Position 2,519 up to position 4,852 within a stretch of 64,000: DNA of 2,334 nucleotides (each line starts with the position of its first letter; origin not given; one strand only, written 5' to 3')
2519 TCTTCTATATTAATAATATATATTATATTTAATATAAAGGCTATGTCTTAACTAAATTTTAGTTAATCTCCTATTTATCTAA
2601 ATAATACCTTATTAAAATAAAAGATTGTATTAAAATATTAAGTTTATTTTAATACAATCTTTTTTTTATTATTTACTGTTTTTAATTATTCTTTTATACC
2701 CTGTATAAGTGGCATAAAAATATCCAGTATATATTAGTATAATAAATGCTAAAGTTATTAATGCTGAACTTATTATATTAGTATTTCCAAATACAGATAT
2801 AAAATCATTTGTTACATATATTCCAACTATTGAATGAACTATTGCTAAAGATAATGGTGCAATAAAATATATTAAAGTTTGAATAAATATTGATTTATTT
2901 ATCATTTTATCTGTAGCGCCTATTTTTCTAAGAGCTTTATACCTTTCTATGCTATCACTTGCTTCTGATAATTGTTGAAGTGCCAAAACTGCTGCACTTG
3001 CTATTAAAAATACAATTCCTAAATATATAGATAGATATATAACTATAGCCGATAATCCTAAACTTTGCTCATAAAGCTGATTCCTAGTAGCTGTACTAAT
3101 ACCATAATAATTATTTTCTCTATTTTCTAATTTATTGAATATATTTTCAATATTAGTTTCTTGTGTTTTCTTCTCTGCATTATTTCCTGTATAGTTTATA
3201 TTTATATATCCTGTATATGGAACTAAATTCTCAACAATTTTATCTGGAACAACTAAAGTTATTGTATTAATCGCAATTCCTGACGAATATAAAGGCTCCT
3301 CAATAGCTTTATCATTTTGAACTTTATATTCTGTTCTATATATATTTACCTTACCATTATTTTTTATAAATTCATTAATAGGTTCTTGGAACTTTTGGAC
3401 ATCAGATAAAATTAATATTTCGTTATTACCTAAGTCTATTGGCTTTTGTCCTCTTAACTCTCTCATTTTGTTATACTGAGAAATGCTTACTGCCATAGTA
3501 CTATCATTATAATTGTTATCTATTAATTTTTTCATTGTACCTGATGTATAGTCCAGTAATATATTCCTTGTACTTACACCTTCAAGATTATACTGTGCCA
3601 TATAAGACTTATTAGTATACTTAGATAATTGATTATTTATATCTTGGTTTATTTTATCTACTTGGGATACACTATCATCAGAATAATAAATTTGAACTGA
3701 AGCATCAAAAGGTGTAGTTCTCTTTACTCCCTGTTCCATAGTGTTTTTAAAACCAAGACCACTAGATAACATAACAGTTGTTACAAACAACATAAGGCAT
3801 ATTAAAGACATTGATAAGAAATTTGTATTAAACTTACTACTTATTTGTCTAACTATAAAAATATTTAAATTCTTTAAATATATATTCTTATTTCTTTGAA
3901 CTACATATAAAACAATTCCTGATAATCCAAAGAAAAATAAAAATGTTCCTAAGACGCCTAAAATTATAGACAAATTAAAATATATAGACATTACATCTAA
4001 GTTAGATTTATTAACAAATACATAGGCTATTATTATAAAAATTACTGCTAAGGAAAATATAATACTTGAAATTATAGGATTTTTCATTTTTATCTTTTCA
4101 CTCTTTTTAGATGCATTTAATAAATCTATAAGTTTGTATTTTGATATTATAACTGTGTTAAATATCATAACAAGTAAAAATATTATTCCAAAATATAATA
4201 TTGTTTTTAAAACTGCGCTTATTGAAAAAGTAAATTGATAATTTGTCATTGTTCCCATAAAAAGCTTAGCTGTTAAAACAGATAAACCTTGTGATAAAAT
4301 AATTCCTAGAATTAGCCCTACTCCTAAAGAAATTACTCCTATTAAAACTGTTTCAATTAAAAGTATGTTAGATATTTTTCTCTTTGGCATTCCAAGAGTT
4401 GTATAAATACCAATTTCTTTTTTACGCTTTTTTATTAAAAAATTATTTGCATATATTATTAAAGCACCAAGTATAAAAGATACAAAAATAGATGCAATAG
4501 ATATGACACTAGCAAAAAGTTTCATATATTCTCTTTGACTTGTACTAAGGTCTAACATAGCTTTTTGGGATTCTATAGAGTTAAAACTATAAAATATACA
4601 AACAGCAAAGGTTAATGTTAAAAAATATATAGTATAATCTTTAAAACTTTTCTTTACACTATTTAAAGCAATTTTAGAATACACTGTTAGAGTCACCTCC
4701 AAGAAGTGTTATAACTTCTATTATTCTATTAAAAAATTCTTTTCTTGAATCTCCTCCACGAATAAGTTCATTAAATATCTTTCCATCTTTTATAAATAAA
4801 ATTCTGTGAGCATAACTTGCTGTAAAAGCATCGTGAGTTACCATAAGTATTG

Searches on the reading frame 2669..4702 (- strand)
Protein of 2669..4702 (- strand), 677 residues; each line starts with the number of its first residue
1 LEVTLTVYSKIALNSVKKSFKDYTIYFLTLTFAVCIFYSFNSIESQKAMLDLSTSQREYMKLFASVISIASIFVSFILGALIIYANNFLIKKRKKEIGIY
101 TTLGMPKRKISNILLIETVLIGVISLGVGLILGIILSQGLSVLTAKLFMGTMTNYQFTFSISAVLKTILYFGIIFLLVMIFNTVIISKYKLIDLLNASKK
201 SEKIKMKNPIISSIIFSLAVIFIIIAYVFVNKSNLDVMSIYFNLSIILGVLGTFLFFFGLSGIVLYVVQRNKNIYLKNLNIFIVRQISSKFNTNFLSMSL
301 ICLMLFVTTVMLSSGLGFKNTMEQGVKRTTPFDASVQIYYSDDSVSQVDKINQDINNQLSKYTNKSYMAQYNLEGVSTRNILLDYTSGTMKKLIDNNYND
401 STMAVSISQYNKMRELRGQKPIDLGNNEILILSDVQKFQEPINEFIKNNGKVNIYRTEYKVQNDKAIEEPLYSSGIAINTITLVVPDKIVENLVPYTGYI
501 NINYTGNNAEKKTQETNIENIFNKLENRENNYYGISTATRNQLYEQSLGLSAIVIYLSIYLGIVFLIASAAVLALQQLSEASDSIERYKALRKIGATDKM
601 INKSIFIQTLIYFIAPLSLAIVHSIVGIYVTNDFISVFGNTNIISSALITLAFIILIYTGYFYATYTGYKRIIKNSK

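Call 82: search_protein_families(library=pfam, proteins=[window:2669-4702:-], max_evalue=0.00001)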
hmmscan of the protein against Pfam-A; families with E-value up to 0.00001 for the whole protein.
window:2669-4702:- (677 aa): 1 family
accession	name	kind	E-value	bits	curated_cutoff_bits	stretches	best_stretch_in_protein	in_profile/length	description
PF02687.27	FtsX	-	4.7e-17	62.6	25.5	2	69-188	2-114/120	FtsX-like permease C-terminal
